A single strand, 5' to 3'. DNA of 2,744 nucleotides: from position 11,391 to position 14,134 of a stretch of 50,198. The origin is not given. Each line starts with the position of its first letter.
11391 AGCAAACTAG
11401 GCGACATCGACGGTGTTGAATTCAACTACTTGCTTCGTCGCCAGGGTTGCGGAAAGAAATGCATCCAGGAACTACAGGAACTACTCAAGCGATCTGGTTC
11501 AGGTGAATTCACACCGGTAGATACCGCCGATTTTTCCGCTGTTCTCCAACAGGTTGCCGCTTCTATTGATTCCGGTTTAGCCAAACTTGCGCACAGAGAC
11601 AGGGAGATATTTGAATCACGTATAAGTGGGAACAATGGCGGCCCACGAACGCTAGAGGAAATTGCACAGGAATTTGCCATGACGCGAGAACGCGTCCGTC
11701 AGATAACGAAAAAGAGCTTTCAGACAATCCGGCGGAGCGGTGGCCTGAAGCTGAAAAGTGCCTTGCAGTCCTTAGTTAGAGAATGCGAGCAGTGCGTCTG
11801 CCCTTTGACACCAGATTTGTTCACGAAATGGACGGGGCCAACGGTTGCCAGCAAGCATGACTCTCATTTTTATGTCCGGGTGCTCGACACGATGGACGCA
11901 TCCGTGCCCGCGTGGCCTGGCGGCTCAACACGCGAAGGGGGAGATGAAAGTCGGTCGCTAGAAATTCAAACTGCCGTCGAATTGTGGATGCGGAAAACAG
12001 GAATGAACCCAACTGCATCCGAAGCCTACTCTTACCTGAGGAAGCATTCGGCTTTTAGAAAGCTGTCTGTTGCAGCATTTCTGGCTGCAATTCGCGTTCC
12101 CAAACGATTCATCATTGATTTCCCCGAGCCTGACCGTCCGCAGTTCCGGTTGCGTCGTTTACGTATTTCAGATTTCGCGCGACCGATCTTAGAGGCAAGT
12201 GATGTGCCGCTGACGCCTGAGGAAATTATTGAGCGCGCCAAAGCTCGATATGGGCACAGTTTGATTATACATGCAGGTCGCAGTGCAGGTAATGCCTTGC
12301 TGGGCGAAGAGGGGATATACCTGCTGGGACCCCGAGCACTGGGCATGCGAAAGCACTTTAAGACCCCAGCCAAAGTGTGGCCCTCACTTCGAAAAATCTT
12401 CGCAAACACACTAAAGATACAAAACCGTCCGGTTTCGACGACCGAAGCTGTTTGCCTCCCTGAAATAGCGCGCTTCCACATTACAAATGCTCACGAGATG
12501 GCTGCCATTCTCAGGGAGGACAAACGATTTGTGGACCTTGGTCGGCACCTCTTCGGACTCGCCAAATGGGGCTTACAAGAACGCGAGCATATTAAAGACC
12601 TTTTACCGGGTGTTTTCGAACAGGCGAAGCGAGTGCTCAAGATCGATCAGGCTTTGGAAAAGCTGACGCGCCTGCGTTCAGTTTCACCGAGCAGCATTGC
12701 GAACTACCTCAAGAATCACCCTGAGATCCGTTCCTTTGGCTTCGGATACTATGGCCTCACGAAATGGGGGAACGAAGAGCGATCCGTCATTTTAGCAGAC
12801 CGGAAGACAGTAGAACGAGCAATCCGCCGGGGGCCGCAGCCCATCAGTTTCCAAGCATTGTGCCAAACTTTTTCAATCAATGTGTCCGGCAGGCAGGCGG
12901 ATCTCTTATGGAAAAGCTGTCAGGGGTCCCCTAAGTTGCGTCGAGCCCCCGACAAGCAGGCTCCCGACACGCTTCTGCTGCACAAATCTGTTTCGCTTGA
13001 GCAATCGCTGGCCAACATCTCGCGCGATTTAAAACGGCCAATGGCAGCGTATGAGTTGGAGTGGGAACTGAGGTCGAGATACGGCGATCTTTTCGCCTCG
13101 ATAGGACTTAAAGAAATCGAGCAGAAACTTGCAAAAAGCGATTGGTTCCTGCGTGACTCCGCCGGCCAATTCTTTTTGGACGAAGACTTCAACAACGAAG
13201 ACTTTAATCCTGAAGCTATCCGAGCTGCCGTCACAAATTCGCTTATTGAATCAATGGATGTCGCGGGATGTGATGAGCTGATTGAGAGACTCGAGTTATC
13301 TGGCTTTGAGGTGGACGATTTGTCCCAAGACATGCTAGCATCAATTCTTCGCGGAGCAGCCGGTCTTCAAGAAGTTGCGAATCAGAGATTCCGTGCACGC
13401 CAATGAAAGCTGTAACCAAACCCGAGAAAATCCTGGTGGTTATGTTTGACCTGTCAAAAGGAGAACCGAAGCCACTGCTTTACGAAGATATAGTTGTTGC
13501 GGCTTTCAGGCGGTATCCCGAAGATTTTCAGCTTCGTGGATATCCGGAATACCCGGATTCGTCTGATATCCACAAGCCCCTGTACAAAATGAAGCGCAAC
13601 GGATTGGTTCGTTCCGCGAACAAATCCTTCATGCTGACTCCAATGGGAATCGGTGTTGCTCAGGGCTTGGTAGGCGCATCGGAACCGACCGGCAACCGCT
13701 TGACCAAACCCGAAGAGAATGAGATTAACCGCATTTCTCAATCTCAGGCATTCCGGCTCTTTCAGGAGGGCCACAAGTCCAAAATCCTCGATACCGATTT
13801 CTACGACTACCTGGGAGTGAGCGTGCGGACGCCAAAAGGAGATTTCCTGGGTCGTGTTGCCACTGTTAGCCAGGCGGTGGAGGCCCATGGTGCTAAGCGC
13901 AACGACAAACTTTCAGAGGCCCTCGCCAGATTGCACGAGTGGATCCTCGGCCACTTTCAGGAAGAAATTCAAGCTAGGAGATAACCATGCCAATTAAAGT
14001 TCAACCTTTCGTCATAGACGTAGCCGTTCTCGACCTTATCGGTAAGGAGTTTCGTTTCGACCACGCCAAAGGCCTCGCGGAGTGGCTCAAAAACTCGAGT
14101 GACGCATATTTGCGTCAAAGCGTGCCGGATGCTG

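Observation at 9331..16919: Candidate uncharacterised modification-linked system: DUF262/DUF1524 nuclease, RNAP-mimic, small wH protein, GHKL/MORC-like ATPase and Dcm, translationally coupled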

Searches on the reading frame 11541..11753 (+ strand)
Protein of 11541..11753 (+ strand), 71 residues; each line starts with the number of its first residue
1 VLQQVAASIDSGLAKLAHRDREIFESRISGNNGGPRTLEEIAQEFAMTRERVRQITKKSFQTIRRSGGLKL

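Call 110: search_solved_structures(query=window:11541-11753:+, max_evalue=0.001, show_alignments=3)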
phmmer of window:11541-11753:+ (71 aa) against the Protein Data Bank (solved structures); distinct sequences matched with E-value up to 0.001: 63 (the best 60 are shown).
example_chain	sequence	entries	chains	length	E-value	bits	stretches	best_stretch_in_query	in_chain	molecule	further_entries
7l7b_F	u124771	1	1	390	4.1e-10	42.8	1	8-66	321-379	RNA polymerase sigma factor SigA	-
7ckq_F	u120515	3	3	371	4.7e-09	39.5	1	10-66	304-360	RNA polymerase sigma factor SigA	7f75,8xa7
9dvs_G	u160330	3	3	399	8.4e-09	38.7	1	9-65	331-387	RNA polymerase sigma factor SigA1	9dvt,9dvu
8h3v_G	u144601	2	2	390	1.2e-08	38.2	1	9-65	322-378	RNA polymerase sigma factor SigA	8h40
5tw1_F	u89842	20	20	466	2.9e-08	37.1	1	9-65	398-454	RNA polymerase sigma factor SigA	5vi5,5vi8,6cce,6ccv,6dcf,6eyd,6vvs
7kif_F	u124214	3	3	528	4.7e-08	36.4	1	9-65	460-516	RNA polymerase sigma factor SigA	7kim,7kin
5uh5_F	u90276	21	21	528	4.7e-08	36.4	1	9-65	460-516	RNA polymerase sigma factor SigA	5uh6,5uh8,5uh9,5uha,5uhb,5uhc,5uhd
6bzo_F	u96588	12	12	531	4.8e-08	36.4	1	9-65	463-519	RNA polymerase sigma factor SigA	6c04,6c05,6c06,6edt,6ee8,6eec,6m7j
9e7v_F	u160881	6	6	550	5.3e-08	36.2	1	9-65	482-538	RNA polymerase sigma factor SigA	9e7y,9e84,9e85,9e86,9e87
8k60_F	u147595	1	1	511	6.9e-08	35.9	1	9-65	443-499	RNA polymerase principal sigma factor HrdB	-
8dy7_F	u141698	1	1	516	7.5e-08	35.7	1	9-65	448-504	RNA polymerase sigma factor SigA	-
8dy9_F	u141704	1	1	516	7.5e-08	35.7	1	9-65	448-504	RNA polymerase sigma factor SigA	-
7vpz_F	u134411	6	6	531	7.8e-08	35.7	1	9-65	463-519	RNA polymerase principal sigma factor HrdB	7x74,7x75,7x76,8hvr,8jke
7vpd_F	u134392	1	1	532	7.8e-08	35.7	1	9-65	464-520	RNA polymerase sigma factor SigA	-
8gzg_F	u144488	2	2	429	9e-08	35.5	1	9-65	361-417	RNA polymerase sigma factor SigA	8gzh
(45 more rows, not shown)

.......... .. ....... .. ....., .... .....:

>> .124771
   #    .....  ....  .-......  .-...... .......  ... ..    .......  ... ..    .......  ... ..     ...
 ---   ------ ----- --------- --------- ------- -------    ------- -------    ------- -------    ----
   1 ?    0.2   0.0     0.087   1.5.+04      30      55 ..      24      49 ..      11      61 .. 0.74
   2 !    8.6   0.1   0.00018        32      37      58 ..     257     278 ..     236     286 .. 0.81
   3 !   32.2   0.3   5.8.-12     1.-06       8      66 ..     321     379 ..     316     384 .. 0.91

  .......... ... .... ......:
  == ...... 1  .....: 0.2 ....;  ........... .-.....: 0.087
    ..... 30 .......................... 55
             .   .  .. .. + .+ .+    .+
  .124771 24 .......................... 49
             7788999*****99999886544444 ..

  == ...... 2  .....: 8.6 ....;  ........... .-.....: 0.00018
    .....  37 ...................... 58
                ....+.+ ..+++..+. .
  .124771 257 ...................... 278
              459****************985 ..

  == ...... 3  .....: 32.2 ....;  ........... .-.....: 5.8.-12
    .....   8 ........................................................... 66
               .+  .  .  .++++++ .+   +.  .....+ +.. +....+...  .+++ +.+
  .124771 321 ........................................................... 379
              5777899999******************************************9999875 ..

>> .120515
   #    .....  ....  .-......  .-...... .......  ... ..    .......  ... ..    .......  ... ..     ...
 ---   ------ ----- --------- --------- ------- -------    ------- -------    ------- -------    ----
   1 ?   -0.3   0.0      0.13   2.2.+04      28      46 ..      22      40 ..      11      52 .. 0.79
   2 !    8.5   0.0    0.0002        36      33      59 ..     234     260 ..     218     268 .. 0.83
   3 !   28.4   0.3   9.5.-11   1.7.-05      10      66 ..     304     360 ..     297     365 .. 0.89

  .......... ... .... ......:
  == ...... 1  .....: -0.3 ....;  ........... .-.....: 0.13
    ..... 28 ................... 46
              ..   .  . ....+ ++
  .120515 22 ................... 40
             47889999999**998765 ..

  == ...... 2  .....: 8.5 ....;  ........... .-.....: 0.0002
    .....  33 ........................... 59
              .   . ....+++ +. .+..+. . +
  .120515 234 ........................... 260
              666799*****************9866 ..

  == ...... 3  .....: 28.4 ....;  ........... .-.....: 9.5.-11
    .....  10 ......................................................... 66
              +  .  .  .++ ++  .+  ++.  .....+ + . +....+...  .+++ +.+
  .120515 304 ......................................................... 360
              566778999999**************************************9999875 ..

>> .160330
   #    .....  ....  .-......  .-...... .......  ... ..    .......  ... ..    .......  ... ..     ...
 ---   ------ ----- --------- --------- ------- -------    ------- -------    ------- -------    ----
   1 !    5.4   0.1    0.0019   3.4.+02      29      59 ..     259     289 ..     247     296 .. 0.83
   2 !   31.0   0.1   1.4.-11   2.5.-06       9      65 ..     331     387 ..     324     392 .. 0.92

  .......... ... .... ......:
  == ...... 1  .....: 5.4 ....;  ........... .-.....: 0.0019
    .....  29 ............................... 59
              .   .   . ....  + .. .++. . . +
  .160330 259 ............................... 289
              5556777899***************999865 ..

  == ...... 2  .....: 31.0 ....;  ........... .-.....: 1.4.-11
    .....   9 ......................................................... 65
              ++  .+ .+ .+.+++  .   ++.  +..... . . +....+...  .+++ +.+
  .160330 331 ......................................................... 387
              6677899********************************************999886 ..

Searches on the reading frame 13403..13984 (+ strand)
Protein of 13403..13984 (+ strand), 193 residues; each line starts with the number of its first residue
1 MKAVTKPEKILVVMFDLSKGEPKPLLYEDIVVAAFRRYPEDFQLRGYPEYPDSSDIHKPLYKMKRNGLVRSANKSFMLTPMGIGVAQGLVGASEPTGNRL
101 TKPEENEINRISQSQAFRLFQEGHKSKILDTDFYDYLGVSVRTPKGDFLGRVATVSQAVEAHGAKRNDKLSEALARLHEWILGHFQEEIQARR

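Call 3: search_protein_families(library=pfam, proteins=[window:13403-13984:+], max_evalue=0.01)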
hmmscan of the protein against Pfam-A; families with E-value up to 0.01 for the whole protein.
window:13403-13984:+ (193 aa): 0 families

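Call 4: search_protein_families(library=padloc, proteins=[window:13403-13984:+], max_evalue=0.01)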
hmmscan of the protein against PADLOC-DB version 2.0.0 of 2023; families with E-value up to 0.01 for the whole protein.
window:13403-13984:+ (193 aa): 0 families

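Call 6: search_protein_families(library=ncbifam, proteins=[window:13403-13984:+], max_evalue=0.1)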
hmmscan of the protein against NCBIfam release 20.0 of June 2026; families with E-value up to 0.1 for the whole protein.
window:13403-13984:+ (193 aa): 0 families

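Call 8: search_protein_families(library=pfam, proteins=[window:13403-13984:+], max_evalue=10)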
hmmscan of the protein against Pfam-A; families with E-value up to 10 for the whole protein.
window:13403-13984:+ (193 aa): 0 families

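Call 22: find_homologous_proteins(query=window:13403-13981:+, max_evalue=0.001)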
Query window:13403-13981:+ (193 aa): 386 proteins with E <= 0.001 among 445 candidates; the best 120 are listed.
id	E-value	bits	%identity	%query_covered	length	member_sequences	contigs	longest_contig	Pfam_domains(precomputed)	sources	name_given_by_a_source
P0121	1.8e-121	421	98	100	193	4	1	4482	-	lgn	-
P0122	1.8e-102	359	84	100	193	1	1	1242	-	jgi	jgi:hypothetical protein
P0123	1.3e-101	356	84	100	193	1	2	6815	-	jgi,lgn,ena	-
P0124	3.1e-99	348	83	100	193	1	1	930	-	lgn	-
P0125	1.1e-98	346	82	100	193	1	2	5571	-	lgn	-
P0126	1.6e-98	346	82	100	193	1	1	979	-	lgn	-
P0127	2.2e-98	346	82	100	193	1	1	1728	-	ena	-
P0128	5.7e-98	344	82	100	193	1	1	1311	-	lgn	-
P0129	7.9e-98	344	82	100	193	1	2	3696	-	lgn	-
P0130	1.1e-97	343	81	100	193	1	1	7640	-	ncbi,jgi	jgi:hypothetical protein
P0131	1.4e-97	343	83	100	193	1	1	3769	-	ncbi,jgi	jgi:hypothetical protein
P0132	7.5e-97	341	81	100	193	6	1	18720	-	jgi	jgi:hypothetical protein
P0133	2.1e-96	339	81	100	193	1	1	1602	-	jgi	jgi:hypothetical protein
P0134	1.4e-92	327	77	100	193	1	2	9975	-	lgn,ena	-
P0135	1.6e-92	326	77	100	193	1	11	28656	-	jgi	jgi:hypothetical protein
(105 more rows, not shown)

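Call 48: predict_structure(alignment_id=A3)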
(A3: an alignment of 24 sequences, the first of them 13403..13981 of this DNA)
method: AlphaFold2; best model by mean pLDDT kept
length: 193 residues; sequences in the alignment: 24
mean_pLDDT: 86.3   pTM: 0.65
mean pLDDT of the five models: 86.3, 85.4, 84.8, 83.6, 82.4
residues with pLDDT >= 90: 102; 70-90: 70; 50-70: 17; < 50: 4
segments of 3 or more residues with pLDDT < 50: 47-49
pLDDT, mean of each block of 10 residues (from residue 1): 79 92 90 85 61 74 92 88 88 64 90 95 93 92 86 93 91 96 92 81
secondary structure, 60 per line:
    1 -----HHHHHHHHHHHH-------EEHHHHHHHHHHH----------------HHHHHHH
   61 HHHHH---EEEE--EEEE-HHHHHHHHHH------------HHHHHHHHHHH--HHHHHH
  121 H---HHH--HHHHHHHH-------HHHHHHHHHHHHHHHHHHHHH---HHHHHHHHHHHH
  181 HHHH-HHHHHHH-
elements in order: H6-17 H27-37 H54-65 E69-72 E75-78 H80-89 H102-112 H115-121 H130-137 H145-165 H169-184 H186-192

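Call 52: fold_search(model_id=the predicted structure, library=pdb)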
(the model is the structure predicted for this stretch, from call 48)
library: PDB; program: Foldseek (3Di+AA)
matches with E <= 10: 655; with E <= 0.001: 0
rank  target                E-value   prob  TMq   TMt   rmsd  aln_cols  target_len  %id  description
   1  1t98_B                2.5e-03  0.98  0.31  0.24  18.4       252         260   14  Crystal Structure of MukF(1-287) (released 2005-05-24)
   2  9gm7_D                3.1e-03  0.99  0.33  0.23  17.2       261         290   13  MukBEF in a nucleotide-bound state with open neck gate (monomer) (released 2025-03-26)
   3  9gm9_D                9.8e-03  0.96  0.32  0.20  18.4       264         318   11  MukBEF in a DNA capture state (released 2025-03-26)
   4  2qqa                  2.2e-02  0.99  0.28  0.25  16.1       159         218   14  Crystal Structure of DtxR(E9A C102D) Complexed with Nickel(II) (released 2007-10-30)
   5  1t98_A                2.2e-02  0.89  0.31  0.23  17.8       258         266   13  Crystal Structure of MukF(1-287) (released 2005-05-24)
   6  8jxk_A                2.3e-02  0.99  0.33  0.40  15.1       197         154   17  Crystal Structure of Rv0047c from Mycobacterium tuberculosis (released 2024-07-03)
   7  6lg2_A                2.7e-02  0.91  0.32  0.33  16.4       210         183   14  VanR bound to Vanillate (released 2020-02-12)
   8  7b1v_B                2.8e-02  0.99  0.30  0.26  15.3       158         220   14  DtxR-like iron-dependent regulator IdeR complexed with cobalt (released 2021-03-03)
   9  9gm7_C                3.3e-02  0.91  0.34  0.16  18.4       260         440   12  MukBEF in a nucleotide-bound state with open neck gate (monomer) (released 2025-03-26)
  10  5x12                  3.5e-02  0.90  0.32  0.34  11.7       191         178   16  Crystal structure of Bacillus subtilis PadR (released 2017-11-22)
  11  1yg2                  3.6e-02  0.94  0.33  0.36  15.6       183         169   14  Structure of the Vibrio cholerae virulence activator AphA (released 2005-01-11)
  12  5z7b_A                4.7e-02  0.72  0.32  0.31  16.9       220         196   14  Crystal structure of the VanR transcription factor in complex with vanillate (released 2018-08-29)
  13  5x13                  5.8e-02  0.82  0.31  0.33  12.5       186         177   19  Crystal structure of Bacillus subtilis PadR in complex with p-coumaric acid (released 2017-11-22)
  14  7nz2_C1               6.1e-02  0.69  0.31  0.15  19.2       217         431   13  Cryo-EM structure of the MukBEF-MatP-DNA tetrad (released 2021-07-07)
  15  8bgz_A                7.2e-02  0.66  0.23  0.15  12.7       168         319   11  O-Methyltransferase Plu4890 (mutant H229N) in complex with SAH and AQ-256 (released 2023-03-08)
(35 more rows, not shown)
